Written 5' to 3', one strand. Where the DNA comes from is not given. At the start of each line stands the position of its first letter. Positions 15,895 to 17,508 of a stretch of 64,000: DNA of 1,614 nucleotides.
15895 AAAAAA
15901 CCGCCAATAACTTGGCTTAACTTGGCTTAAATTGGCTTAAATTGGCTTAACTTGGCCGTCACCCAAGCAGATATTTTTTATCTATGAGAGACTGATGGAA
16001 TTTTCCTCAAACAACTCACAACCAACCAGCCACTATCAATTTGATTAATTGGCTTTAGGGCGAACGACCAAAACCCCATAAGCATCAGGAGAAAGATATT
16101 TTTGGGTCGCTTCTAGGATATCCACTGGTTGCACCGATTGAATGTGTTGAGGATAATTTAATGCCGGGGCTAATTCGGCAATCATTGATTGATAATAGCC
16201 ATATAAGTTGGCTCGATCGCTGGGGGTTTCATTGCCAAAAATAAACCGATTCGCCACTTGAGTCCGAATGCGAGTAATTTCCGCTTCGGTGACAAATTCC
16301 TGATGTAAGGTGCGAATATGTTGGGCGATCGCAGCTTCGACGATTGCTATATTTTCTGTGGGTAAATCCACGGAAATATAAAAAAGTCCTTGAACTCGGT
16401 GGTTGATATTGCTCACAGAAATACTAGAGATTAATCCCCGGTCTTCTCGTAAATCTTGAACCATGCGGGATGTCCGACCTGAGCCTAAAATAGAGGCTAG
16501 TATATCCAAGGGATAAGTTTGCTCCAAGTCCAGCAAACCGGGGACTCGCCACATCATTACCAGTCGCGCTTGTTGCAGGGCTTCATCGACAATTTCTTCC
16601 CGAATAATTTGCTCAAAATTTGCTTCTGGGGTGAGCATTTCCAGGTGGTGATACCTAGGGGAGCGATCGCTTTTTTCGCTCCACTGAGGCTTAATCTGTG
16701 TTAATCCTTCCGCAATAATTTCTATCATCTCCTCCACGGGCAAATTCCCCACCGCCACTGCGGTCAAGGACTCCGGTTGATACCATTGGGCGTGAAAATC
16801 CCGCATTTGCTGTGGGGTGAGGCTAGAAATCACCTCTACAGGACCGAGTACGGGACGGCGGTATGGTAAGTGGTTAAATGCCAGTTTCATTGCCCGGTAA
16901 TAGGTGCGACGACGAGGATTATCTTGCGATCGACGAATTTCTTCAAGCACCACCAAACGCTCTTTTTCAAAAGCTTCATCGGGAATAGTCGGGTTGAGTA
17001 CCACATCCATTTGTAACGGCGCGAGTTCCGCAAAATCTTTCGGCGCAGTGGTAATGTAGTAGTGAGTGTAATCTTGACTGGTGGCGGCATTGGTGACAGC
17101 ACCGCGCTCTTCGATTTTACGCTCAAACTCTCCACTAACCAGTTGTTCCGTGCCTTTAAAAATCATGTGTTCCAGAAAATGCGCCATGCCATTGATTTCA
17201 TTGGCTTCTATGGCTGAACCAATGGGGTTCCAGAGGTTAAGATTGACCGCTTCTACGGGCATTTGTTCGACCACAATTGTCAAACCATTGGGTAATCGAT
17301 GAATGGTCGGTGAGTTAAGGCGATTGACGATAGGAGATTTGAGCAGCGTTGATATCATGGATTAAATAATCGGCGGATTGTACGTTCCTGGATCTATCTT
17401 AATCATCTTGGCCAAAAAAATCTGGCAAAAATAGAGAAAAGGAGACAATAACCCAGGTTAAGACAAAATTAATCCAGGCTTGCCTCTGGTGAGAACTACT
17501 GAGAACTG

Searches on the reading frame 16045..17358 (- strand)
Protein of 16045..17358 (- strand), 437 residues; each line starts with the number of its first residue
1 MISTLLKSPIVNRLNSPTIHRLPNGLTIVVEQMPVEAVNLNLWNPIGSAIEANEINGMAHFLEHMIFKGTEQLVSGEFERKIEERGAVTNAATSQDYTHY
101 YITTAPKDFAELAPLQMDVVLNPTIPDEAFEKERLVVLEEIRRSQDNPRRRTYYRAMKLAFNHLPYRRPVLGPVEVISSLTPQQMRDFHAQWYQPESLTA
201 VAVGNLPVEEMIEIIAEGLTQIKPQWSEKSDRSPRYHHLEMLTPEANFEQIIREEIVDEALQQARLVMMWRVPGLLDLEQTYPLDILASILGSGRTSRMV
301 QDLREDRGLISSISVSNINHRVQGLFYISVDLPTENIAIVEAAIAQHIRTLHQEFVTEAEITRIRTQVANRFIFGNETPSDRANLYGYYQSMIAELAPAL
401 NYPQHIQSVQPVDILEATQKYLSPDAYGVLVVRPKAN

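Call 58: search_protein_families(library=pfam, proteins=[window:16045-17358:-], max_evalue=0.00001)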
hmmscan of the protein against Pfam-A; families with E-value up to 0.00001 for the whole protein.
window:16045-17358:- (437 aa): 2 families
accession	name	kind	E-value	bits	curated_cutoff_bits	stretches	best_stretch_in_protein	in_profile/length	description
PF05193.26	Peptidase_M16_C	-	5e-35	121.4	23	1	179-367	1-180/181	Peptidase M16 inactive domain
PF00675.25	Peptidase_M16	-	1.5e-27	96.8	22.3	1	29-173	3-148/149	Insulinase (Peptidase family M16)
